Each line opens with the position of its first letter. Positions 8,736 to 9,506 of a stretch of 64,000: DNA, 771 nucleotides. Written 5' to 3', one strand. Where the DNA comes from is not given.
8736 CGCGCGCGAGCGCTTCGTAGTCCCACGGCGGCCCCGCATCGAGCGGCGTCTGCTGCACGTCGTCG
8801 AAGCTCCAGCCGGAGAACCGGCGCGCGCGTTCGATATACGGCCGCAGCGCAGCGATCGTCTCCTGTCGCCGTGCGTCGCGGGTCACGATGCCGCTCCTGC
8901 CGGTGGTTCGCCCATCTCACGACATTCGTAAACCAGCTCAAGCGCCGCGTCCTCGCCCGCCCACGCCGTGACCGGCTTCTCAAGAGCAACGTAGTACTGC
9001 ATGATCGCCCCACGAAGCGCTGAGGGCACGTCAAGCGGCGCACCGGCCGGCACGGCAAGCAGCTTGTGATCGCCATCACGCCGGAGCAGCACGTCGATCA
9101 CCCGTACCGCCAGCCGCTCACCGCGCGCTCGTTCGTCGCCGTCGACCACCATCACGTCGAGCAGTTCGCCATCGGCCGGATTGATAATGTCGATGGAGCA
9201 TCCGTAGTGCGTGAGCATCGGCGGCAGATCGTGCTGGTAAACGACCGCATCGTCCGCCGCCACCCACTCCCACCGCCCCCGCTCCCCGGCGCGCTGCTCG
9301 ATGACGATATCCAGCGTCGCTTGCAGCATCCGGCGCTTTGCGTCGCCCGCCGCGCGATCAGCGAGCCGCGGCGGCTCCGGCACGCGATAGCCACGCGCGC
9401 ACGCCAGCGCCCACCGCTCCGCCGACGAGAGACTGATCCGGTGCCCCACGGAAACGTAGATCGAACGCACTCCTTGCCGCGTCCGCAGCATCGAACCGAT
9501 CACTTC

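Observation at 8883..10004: Endonuclease V fused in-frame to an inorganic-pyrophosphatase-like domain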

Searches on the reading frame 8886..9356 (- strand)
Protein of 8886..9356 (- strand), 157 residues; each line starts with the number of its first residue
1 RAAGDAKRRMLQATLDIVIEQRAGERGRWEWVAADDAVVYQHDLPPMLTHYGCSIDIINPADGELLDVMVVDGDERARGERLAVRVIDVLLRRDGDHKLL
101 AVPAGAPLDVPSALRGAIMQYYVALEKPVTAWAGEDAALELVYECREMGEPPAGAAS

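Call 7: search_solved_structures(query=window:8886-9356:-, max_evalue=10, show_alignments=3)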
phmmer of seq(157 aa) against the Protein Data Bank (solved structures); distinct sequences matched with E-value up to 10: 11.
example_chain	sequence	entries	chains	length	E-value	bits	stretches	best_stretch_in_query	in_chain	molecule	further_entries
1sxv_A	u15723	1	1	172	0.12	15.5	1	14-107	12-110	Inorganic pyrophosphatase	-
3i4q_A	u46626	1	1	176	0.14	15.3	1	50-104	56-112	APC40078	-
1wcf_A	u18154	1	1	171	0.14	15.3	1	15-107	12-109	INORGANIC PYROPHOSPHATASE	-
2uxs_A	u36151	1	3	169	0.14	15.3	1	15-107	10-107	INORGANIC PYROPHOSPHATASE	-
4z70_A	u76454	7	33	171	0.14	15.3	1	15-107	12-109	Inorganic pyrophosphatase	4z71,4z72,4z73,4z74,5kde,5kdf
5tea_A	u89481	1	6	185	0.2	14.8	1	16-105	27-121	Inorganic pyrophosphatase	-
3ld3_A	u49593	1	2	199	0.41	13.8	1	28-105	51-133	Inorganic pyrophosphatase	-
29mt_A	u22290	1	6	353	0.82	12.8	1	2-46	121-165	Glutamate dehydrogenase/leucine dehydrogenase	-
29mu_A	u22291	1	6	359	0.84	12.7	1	2-46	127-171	Glutamate dehydrogenase/leucine dehydrogenase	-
3d53_A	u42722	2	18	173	1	12.5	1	50-109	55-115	Inorganic pyrophosphatase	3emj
1qez_A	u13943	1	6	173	1.2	12.3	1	50-104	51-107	PROTEIN (INORGANIC PYROPHOSPHATASE)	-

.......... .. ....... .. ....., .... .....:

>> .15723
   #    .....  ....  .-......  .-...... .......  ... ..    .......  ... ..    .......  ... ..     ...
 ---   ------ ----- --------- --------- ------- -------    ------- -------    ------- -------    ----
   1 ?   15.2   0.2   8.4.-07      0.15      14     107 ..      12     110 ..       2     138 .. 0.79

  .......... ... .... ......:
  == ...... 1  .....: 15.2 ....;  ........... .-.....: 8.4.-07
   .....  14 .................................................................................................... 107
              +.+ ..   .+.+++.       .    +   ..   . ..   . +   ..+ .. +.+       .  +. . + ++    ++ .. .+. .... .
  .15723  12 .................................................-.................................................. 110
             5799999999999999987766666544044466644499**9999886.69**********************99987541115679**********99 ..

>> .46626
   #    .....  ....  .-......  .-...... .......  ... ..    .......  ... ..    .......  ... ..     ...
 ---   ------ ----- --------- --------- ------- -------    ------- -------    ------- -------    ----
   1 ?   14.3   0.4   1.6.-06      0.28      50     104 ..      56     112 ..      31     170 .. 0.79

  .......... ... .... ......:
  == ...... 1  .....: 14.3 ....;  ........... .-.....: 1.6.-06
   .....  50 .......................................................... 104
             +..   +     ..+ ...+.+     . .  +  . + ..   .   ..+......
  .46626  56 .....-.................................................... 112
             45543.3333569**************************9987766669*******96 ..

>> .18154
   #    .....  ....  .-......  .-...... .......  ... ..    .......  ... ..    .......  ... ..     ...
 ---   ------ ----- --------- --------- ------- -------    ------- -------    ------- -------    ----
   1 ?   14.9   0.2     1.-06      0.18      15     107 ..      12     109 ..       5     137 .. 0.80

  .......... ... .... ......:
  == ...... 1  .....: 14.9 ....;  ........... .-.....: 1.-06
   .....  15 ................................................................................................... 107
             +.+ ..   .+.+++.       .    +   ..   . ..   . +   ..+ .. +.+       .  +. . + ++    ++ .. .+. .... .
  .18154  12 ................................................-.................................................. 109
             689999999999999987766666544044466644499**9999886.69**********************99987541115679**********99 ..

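Call 12: search_solved_structures(query=A2, max_evalue=1, show_alignments=2)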
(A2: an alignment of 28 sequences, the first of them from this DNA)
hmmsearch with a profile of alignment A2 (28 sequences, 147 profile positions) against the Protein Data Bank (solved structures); distinct sequences matched with E-value up to 1: 39.
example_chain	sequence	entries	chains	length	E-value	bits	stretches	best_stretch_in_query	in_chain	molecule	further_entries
5tea_A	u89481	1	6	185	4.5e-10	42.9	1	10-142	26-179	Inorganic pyrophosphatase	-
3i4q_A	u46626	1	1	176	2.6e-06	30.7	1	39-137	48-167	APC40078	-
3d53_A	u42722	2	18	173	1.3e-05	28.4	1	23-139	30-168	Inorganic pyrophosphatase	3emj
1qez_A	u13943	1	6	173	4.1e-05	26.8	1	10-111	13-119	PROTEIN (INORGANIC PYROPHOSPHATASE)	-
4xel_A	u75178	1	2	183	5.1e-05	26.5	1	39-103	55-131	Inorganic pyrophosphatase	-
1ygz_A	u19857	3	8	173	0.00013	25.2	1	13-106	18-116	Inorganic pyrophosphatase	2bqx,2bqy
5ls0_A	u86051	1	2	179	0.00017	24.7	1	10-137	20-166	Soluble inorganic pyrophosphatase 1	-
4lug_A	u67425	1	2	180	0.00018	24.7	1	10-137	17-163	Inorganic pyrophosphatase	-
4ecp_A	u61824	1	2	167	0.00021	24.5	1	10-103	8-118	Inorganic pyrophosphatase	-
3tr4_A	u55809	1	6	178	0.00025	24.2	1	11-106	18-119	Inorganic pyrophosphatase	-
4z70_A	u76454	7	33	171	0.00032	23.9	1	8-104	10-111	Inorganic pyrophosphatase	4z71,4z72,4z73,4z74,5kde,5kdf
6n1c_A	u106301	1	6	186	0.00034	23.8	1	10-108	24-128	Inorganic pyrophosphatase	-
1wcf_A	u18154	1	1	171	0.00035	23.7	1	8-104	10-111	INORGANIC PYROPHOSPHATASE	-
1sxv_A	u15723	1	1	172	0.00036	23.7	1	8-104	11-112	Inorganic pyrophosphatase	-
2uxs_A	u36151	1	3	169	0.00064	22.9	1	10-104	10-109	INORGANIC PYROPHOSPHATASE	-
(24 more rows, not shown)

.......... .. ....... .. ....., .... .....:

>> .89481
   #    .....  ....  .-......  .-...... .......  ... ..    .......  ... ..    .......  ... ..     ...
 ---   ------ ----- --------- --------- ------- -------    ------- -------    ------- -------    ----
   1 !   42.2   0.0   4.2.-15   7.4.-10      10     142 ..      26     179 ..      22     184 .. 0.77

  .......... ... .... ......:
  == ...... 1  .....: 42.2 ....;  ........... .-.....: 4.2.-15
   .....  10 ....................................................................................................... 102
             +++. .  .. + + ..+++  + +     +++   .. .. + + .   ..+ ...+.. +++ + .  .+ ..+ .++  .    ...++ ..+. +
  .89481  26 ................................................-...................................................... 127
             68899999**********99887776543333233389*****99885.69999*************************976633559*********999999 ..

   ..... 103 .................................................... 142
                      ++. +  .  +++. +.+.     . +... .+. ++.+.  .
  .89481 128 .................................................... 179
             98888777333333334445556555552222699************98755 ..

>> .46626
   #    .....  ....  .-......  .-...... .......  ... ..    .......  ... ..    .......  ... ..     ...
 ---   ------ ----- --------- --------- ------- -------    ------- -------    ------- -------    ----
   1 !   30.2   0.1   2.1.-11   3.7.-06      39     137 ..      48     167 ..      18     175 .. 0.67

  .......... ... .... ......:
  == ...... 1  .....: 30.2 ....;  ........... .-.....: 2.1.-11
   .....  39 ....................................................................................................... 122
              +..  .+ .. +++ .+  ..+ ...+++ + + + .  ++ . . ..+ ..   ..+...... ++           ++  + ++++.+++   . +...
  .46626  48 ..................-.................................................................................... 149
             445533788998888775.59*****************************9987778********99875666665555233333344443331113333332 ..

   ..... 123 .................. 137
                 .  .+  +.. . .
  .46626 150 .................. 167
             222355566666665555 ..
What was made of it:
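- Checked: Family profile against PDB PPases: E 4.5e-10 (call 12).
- PDB profile search E 4.5e-10, covering profile positions 10-142 of 147 (call 12).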

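Call 22: predict_structure(alignment_id=A2)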
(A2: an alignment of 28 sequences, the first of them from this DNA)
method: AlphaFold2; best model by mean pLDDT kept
length: 152 residues; sequences in the alignment: 28
mean_pLDDT: 93.7   pTM: 0.87
mean pLDDT of the five models: 93.7, 93.2, 92.8, 92.4, 84.3
residues with pLDDT >= 90: 134; 70-90: 11; 50-70: 6; < 50: 1
segments of 3 or more residues with pLDDT < 50: none
pLDDT, mean of each block of 10 residues (from residue 1): 84 98 96 97 97 95 96 98 98 97 95 98 98 96 71 51
secondary structure, 60 per line:
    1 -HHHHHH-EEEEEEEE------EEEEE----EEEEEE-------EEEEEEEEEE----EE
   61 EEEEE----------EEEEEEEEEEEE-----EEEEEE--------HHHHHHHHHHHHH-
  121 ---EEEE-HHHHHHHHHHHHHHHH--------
elements in order: H2-7 E9-16 E23-27 E32-37 E45-54 E59-65 E76-87 E93-98 H107-119 E124-127 H129-144

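Call 24: search_protein_representatives(alignment_id=A2)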
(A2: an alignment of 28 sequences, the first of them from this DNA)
Query: 28 sequences, 147 profile positions. Proteins with E-value up to 0.001 (for the whole library): 188; up to 1e-10: 31; up to 1e-30: 5. The best 150 are listed.
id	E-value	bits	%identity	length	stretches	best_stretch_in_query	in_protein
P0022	4.4e-64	231.1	-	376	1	1-143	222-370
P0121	2.4e-63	228.7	-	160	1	5-144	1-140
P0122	6.4e-62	224.1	-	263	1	1-144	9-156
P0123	1.2e-44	168.0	-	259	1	7-144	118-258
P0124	8.1e-39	149.1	-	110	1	44-143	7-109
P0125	7.0e-26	107.2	-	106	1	50-145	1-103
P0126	7.2e-25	103.9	-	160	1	10-142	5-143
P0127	3.9e-23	98.2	-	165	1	10-142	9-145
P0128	3.4e-22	95.2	-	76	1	80-145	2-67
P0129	3.6e-22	95.1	-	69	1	77-143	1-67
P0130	5.1e-18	81.7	-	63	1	82-141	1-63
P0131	1.8e-17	79.9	-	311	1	10-141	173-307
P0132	2.3e-17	79.5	-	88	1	50-98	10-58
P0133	5.0e-17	78.4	-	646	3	9-141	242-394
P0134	1.1e-16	77.3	-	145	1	3-91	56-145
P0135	2.2e-15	73.1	-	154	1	10-144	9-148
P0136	3.3e-15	72.5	-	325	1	10-144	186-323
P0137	1.3e-14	70.6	-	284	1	12-144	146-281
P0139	3.2e-14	69.3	-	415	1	13-136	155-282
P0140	8.6e-14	68.0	-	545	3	11-138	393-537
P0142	1.4e-13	67.2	-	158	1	9-145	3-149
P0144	2.2e-12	63.4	-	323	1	9-140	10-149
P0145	1.8e-11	60.4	-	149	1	12-137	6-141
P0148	5.0e-11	59.0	-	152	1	10-145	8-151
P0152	1.3e-10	57.6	-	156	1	8-141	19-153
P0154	1.9e-10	57.1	-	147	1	11-139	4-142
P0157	3.5e-10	56.2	-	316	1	10-117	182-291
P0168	9.4e-08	48.3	-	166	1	9-145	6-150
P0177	2.8e-07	46.8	-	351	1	12-137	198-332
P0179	3.8e-07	46.4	-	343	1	3-138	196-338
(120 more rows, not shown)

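Call 25: search_protein_families(library=pfam, proteins=[P0131, P0133, P0136, P0137, P0139, P0140, P0144, P0157, P0177, P0179], max_evalue=0.01)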
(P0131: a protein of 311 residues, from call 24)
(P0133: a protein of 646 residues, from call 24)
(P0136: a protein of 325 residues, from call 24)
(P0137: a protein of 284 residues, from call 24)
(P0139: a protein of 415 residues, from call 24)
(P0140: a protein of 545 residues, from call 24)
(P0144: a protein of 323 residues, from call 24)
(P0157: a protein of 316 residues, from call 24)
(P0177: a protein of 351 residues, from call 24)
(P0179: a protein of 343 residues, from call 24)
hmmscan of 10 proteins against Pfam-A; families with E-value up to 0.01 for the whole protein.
P0131 (311 aa): 1 family
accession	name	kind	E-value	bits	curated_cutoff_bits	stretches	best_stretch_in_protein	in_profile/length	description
PF00719.24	Pyrophosphatase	-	1.3e-09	38.5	23.5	1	175-264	1-94/153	Inorganic pyrophosphatase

P0133 (646 aa): 2 families
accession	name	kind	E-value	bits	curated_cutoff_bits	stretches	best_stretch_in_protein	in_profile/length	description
PF00719.24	Pyrophosphatase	-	8.1e-162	532.7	23.5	3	245-397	1-152/153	Inorganic pyrophosphatase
PF18823.6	InPase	-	6.4e-06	26.5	26.8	0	70-103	47-80/135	Inorganic Pyrophosphatase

P0136 (325 aa): 4 families
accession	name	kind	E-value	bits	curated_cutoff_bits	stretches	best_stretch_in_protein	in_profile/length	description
PF00583.31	Acetyltransf_1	-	1.1e-12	48.7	20.7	1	34-144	5-116/116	Acetyltransferase (GNAT) family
PF13508.13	Acetyltransf_7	-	2.9e-11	44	27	1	62-145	3-83/84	Acetyltransferase (GNAT) domain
PF00719.24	Pyrophosphatase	-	8.9e-10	39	23.5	1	188-277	1-94/153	Inorganic pyrophosphatase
PF13673.13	Acetyltransf_10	-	1.5e-07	31.9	23.6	1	55-162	24-126/128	Acetyltransferase (GNAT) domain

P0137 (284 aa): 1 family
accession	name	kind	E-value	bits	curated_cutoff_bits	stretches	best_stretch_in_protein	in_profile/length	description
PF00719.24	Pyrophosphatase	-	4.9e-08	33.4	23.5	1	174-235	31-94/153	Inorganic pyrophosphatase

P0139 (415 aa): 1 family
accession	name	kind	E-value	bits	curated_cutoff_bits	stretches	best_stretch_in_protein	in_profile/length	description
PF04493.20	Endonuclease_5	-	9.9e-21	74.7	23.4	1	16-91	79-156/198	Endonuclease V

P0140 (545 aa): 2 families
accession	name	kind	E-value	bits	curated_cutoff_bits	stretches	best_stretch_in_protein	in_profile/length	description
PF00719.24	Pyrophosphatase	-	9e-144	474.1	23.5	3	216-369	1-151/153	Inorganic pyrophosphatase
PF18823.6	InPase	-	4.2e-08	33.6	26.8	0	201-271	6-68/135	Inorganic Pyrophosphatase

P0144 (323 aa): 2 families
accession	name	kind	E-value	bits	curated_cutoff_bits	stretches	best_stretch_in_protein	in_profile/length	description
PF00719.24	Pyrophosphatase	-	2.9e-19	69.8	23.5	1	13-152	1-151/153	Inorganic pyrophosphatase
PF04167.18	DUF402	-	1.5e-11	44.7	23.9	1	221-280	8-67/68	Protein of unknown function (DUF402)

P0157 (316 aa): 4 families
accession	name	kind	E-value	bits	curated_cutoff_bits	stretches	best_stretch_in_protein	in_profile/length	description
PF13508.13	Acetyltransf_7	-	2.1e-12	47.7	27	1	60-141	4-83/84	Acetyltransferase (GNAT) domain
PF00583.31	Acetyltransf_1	-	2.9e-10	40.9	20.7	1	44-140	21-116/116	Acetyltransferase (GNAT) family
PF00719.24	Pyrophosphatase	-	1.1e-08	35.4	23.5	1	184-285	1-105/153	Inorganic pyrophosphatase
PF13673.13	Acetyltransf_10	-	8.1e-08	32.7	23.6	1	62-145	34-112/128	Acetyltransferase (GNAT) domain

P0177 (351 aa): 2 families
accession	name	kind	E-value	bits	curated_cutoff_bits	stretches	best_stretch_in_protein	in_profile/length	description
PF00293.34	NUDIX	-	3.2e-20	72.9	21.1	1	49-158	5-124/134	NUDIX domain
PF00719.24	Pyrophosphatase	-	3.3e-14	53.4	23.5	1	198-314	1-120/153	Inorganic pyrophosphatase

P0179 (343 aa): 2 families
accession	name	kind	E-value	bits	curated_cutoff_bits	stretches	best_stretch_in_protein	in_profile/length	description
PF00300.27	His_Phos_1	-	1e-42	146.4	21.7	1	3-193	1-192/194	Histidine phosphatase superfamily (branch 1)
PF00719.24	Pyrophosphatase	-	2.1e-07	31.3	23.5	1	205-337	1-145/153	Inorganic pyrophosphatase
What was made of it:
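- Other short-class PPase-like domains are fused to nucleotide hydrolases, NUDIX and DUF402 (call 25).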

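Call 26: fold_search(model_id=the predicted structure, library=pdb)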
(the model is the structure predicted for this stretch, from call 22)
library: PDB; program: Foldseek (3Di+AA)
matches with E <= 10: 421; with E <= 0.001: 144
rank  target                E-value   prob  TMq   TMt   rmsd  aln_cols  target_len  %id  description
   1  5tea_B                3.3e-09  1.00  0.78  0.68   3.0       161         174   26  Crystal structure of an inorganic pyrophosphatase from Neisseria gonorrhoeae (released 2016-10-05)
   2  1ude_B                5.6e-09  1.00  0.78  0.72   2.7       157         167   22  Crystal structure of the Inorganic pyrophosphatase from the hyperthermophilic archaeon Pyrococcus horikoshii OT3 (released 2004-01-20)
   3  5tea_A                6.3e-09  1.00  0.80  0.71   2.6       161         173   27  Crystal structure of an inorganic pyrophosphatase from Neisseria gonorrhoeae (released 2016-10-05)
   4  3lo0                  8.0e-09  1.00  0.75  0.73   3.1       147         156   20  Crystal structure of inorganic pyrophosphatase from Ehrlichia chaffeensis (released 2010-02-16)
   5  1ude_A                1.1e-08  1.00  0.80  0.73   2.7       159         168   23  Crystal structure of the Inorganic pyrophosphatase from the hyperthermophilic archaeon Pyrococcus horikoshii OT3 (released 2004-01-20)
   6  4z73_D                1.2e-08  1.00  0.76  0.72   3.1       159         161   27  Crystal structure of inorganic pyrophosphatase from Mycobacterium tuberculosis in complex with a phosphate ion and an  (released 2015-08-26)
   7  5tea_E                1.3e-08  1.00  0.80  0.71   2.6       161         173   27  Crystal structure of an inorganic pyrophosphatase from Neisseria gonorrhoeae (released 2016-10-05)
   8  3r6e_B                2.8e-08  1.00  0.76  0.68   2.9       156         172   22  The structure of Thermococcus thioreducens' inorganic pyrophosphatase bound to sulfate (released 2012-03-28)
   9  1twl                  2.9e-08  1.00  0.78  0.69   2.7       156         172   22  Inorganic pyrophosphatase from Pyrococcus furiosus Pfu-264096-001 (released 2004-11-23)
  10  4z71_B                3.5e-08  1.00  0.75  0.71   3.1       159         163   28  Crystal structure of inorganic pyrophosphatase from Mycobacterium tuberculosis in complex with Mg ions (released 2015-08-26)
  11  3r6e_E                3.9e-08  1.00  0.75  0.67   2.9       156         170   22  The structure of Thermococcus thioreducens' inorganic pyrophosphatase bound to sulfate (released 2012-03-28)
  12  4z70_B                4.2e-08  1.00  0.75  0.71   3.0       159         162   28  Crystal structure of inorganic pyrophosphatase from Mycobacterium tuberculosis in complex with Ca ions (released 2015-08-26)
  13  5ty5_F                4.4e-08  1.00  0.77  0.68   2.8       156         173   22  Neutron structure from microgravity-grown crystals of Inorganic Pyrophosphatase from Thermococcus theoreducens (released 2017-11-22)
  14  6n1c_C                5.3e-08  1.00  0.77  0.70   3.1       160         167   24  Crystal structure of Inorganic pyrophosphatase from Legionella pneumophila Philadelphia 1 (released 2018-12-19)
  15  4ecp_A                5.3e-08  1.00  0.75  0.72   3.1       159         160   28  X-ray crystal structure of Inorganic Pyrophosphate PPA from Mycobacterium leprae (released 2012-04-18)
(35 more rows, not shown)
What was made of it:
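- On Family I soluble inorganic pyrophosphatase (Pfam PF00719): AF2 pLDDT 93.7, Foldseek TM 0.75-0.81, and all of the top 50 hits are PPases (calls 22, 26).
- Closest known: Family I soluble inorganic pyrophosphatase. Same: Same fold (TM 0.75-0.81, call 26).
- Checked: Foldseek: E about 1e-9 (call 26).
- AF2 pLDDT 93.7; all top Foldseek hits are PPases at TM 0.75-0.81 (calls 22, 26).
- Tried and rejected: Rejected: the model is confident and has a PPase fold (calls 22, 26).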
